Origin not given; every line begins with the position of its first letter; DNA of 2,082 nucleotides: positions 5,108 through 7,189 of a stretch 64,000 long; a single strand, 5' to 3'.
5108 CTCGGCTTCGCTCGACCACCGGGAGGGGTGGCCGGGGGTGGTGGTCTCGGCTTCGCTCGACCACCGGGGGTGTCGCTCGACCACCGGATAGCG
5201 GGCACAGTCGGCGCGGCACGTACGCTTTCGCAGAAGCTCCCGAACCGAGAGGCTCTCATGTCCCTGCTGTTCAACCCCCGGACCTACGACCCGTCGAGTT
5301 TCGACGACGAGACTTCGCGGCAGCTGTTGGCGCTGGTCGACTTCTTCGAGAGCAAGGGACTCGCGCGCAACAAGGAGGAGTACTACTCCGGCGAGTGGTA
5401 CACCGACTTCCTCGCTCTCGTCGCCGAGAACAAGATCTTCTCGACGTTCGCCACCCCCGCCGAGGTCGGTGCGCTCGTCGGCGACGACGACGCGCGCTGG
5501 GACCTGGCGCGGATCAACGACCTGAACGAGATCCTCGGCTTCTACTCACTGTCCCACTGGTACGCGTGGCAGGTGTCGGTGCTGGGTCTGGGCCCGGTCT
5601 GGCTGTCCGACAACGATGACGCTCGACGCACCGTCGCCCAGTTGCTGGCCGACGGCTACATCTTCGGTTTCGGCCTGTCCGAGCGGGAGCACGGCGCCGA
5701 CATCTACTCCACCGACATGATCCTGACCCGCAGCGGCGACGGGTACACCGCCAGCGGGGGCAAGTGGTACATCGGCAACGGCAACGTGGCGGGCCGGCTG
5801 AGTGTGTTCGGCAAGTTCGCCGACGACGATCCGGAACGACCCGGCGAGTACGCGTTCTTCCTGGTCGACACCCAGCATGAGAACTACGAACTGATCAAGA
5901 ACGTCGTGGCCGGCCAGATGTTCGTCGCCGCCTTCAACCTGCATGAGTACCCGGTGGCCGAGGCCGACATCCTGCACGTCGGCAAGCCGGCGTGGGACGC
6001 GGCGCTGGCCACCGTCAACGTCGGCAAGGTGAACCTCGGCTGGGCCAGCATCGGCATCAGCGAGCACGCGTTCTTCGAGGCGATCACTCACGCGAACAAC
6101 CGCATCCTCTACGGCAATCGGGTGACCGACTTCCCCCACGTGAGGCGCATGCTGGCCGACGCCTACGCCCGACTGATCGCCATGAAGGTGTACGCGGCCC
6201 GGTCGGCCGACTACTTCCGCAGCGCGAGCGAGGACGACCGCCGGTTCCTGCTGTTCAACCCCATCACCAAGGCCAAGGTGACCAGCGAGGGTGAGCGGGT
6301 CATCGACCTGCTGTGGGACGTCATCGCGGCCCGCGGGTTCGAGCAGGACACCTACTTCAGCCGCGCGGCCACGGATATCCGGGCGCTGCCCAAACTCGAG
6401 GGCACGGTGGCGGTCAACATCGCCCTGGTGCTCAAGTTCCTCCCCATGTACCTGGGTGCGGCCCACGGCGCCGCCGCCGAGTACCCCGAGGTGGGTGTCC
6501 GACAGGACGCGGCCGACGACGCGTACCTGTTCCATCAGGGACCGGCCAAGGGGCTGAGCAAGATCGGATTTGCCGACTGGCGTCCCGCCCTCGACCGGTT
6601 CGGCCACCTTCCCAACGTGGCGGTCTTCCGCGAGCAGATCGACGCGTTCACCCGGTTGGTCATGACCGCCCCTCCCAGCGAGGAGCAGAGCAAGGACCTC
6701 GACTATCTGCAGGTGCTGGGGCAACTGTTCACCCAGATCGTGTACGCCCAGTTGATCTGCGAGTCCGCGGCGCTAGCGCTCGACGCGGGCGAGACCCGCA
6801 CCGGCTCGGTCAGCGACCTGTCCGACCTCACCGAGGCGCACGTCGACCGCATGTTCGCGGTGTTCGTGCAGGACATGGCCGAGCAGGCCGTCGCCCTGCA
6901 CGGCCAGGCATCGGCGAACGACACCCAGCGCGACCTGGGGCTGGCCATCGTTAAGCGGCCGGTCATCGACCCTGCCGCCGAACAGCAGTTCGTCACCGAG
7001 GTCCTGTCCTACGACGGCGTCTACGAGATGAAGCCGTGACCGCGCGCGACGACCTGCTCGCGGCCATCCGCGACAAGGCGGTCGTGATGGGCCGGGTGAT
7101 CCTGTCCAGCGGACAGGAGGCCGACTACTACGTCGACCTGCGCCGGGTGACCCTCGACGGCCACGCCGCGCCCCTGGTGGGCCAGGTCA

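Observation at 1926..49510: Two linked short repeat modules (A and B) populate intergenic DNA in at least ~25 full or partial copies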

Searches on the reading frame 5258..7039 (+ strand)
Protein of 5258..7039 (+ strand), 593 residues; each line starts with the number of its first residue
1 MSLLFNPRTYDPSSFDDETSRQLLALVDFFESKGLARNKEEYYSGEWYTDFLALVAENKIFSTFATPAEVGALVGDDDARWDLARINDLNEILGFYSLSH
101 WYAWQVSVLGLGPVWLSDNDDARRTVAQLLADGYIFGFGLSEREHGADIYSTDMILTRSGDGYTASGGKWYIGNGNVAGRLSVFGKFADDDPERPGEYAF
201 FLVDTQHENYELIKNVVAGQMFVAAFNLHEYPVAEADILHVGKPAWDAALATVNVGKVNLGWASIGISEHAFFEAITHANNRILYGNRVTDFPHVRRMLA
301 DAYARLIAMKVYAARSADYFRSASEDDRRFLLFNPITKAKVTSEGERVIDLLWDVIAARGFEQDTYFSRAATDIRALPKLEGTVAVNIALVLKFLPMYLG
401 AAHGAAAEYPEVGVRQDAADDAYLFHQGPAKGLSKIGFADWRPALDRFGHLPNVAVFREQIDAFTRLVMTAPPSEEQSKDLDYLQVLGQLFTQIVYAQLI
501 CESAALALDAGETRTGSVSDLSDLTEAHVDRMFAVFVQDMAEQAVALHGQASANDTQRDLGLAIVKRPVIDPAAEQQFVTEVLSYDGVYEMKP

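Call 15: find_encoding_contigs(protein=window:5258-7039:+, flank=10000, max_places=6)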
Protein window:5258-7039:+ (593 aa): no gene with exactly this product is on record in the collection.

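Call 16: search_protein_families(library=pfam, proteins=[window:5258-7039:+])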
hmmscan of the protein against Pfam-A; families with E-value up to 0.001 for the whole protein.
window:5258-7039:+ (593 aa): 2 families
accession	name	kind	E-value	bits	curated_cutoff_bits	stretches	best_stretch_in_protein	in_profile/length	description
PF00441.29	Acyl-CoA_dh_1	-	7e-20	72.1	22.4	1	246-393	4-147/150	Acyl-CoA dehydrogenase, C-terminal domain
PF02770.24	Acyl-CoA_dh_M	-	1.8e-07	31.7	33.3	1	138-211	2-74/97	Acyl-CoA dehydrogenase, middle domain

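Call 27: find_homologous_proteins(query=window:5258-7039:+, max_evalue=1e-50)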
Query window:5258-7039:+ (593 aa): 7997 proteins with E <= 1e-50 among 8000 candidates; the best 120 are listed.
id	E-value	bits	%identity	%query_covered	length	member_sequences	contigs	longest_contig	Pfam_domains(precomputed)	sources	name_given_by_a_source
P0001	0.0e+0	1342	100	100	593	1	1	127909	PF02770.25,PF00441.30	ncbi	ncbi:MAG: acyl-CoA dehydrogenase family protein [Candidatus Nanopelagicales bacterium]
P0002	0.0e+0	1222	90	100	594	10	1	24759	PF02770.25,PF00441.30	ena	-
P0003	0.0e+0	1205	89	100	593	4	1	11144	PF02770.25,PF00441.30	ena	-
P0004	0.0e+0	1202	88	100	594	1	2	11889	PF02770.25,PF00441.30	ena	-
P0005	0.0e+0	1201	88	100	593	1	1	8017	PF02770.25,PF00441.30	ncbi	-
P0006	0.0e+0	1199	87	100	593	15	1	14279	PF02770.25,PF00441.30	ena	-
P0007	0.0e+0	1196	88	100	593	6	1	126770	PF02770.25,PF00441.30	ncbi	-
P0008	0.0e+0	1190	88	100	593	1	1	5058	PF02770.25,PF00441.30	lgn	-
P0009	0.0e+0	1186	88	100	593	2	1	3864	PF02770.25,PF00441.30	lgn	-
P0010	0.0e+0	1149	84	100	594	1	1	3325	PF02770.25,PF00441.30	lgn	-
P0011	0.0e+0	1148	84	100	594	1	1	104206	PF02770.25,PF00441.30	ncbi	-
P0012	0.0e+0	1142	84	100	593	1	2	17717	PF02770.25,PF00441.30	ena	-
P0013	0.0e+0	1141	83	100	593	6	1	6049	PF02770.25,PF00441.30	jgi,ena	jgi:alkylation response protein AidB-like acyl-CoA dehydrogenase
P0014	0.0e+0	1141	83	100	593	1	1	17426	PF02770.25,PF00441.30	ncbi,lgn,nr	ncbi:MAG: acyl-CoA/acyl-ACP dehydrogenase [Mycobacterium sp.]|nr:acyl-CoA/acyl-ACP dehydrogenase [My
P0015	0.0e+0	1141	83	100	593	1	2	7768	PF02770.25,PF00441.30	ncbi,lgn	-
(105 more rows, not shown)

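Call 28: find_encoding_contigs(protein=P0007, flank=10000, max_places=2)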
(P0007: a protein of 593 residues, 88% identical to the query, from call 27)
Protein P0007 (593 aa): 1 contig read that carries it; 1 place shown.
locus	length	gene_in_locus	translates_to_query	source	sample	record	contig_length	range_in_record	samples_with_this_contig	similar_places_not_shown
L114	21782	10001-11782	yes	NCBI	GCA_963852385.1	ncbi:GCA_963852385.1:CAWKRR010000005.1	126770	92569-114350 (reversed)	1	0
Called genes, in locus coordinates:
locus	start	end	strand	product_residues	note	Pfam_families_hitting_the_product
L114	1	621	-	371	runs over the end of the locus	PF01494:FAD_binding_3, PF13450:NAD_binding_8 (weak)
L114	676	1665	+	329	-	PF20067:SSL_N (faint), PF08450:SGL, PF03088:Str_synth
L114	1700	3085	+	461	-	PF07690:MFS_1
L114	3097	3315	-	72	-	PF00403:HMA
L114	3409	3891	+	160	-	PF01475:FUR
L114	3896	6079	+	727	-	PF00141:peroxidase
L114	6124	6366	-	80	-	-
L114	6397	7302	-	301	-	PF00155:Aminotran_1_2, PF01041:DegT_DnrJ_EryC1 (weak), PF01053:Cys_Met_Meta_PP (weak)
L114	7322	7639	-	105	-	PF02452:PemK_toxin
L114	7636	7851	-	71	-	-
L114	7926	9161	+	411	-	PF07690:MFS_1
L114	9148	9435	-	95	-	-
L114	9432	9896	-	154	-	PF00106:adh_short, PF08659:KR, PF13561:adh_short_C2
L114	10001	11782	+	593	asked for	PF02770:Acyl-CoA_dh_M (weak), PF00441:Acyl-CoA_dh_1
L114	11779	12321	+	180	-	PF00156:Pribosyltran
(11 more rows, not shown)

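Call 29: find_encoding_contigs(protein=P0002, flank=10000, max_places=2)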
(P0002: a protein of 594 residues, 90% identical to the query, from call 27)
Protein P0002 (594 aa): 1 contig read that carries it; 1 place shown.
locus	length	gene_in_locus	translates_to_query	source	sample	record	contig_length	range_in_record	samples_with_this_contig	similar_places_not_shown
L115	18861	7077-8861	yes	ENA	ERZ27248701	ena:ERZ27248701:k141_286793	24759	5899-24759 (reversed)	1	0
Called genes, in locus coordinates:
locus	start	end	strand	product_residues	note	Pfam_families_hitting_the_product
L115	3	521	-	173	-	?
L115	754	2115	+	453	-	-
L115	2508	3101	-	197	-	-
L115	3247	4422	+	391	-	PF07690:MFS_1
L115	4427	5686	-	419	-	PF02720:DUF222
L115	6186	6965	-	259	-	PF00106:adh_short, PF08659:KR, PF13561:adh_short_C2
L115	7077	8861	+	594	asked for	PF02770:Acyl-CoA_dh_M, PF00441:Acyl-CoA_dh_1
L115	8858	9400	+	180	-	PF00156:Pribosyltran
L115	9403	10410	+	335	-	PF01370:Epimerase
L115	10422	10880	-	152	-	-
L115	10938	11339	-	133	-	PF27226:AF_1845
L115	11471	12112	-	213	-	PF09335:VTT_dom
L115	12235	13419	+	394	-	PF01594:AI-2E_transport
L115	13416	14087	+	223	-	PF00588:SpoU_methylase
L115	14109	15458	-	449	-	PF07992:Pyr_redox_2, PF13738:Pyr_redox_3 (faint), PF00070:Pyr_redox, PF02852:Pyr_redox_dim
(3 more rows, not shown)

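Call 30: find_encoding_contigs(protein=P0011, flank=10000, max_places=2)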
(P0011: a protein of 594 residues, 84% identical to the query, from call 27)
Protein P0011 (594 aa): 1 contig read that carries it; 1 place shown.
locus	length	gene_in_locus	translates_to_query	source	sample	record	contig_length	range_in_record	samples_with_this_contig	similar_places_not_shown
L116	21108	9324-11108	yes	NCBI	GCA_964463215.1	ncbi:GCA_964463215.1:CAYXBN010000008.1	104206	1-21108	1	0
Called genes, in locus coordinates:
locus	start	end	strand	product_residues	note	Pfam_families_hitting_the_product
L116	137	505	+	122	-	-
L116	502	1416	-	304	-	PF00561:Abhydrolase_1, PF12146:Hydrolase_4, PF12697:Abhydrolase_6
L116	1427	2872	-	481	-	PF01235:Na_Ala_symp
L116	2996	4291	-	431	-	PF13205:Big_5 (faint), PF17964:Big_10, PF03734:YkuD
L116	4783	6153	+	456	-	PF00270:DEAD, PF00271:Helicase_C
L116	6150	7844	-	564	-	PF08378:NERD, PF13538:UvrD_C_2 (weak)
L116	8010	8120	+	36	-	-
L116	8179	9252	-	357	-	PF02353:CMAS, PF13489:Methyltransf_23, PF05175:MTS (weak), PF08241:Methyltransf_11, PF08242:Methyltransf_12, PF13649:Methyltransf_25, PF13847:Methyltransf_31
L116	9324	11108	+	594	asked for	PF02770:Acyl-CoA_dh_M (weak), PF00441:Acyl-CoA_dh_1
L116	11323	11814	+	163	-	PF04461:YajQ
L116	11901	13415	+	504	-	PF01946:Thi4 (faint), PF00070:Pyr_redox (faint), PF00743:FMO-like, PF01266:DAO, PF07992:Pyr_redox_2, PF13450:NAD_binding_8, PF13738:Pyr_redox_3, PF13434:Lys_Orn_oxgnase (weak), +1 more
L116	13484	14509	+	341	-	PF01210:NAD_Gly3P_dh_N, PF03807:F420_oxidored (faint), PF07479:NAD_Gly3P_dh_C, PF20618:GPD_NAD_C_bact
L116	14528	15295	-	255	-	PF20706:GT4-conflict (weak), PF00534:Glycos_transf_1, PF13692:Glyco_trans_1_4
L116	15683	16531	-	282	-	PF01073:3Beta_HSD, PF01370:Epimerase, PF07993:NAD_binding_4 (weak), PF16363:GDP_Man_Dehyd, PF04321:RmlD_sub_bind (weak)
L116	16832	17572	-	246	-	PF03808:Glyco_tran_WecG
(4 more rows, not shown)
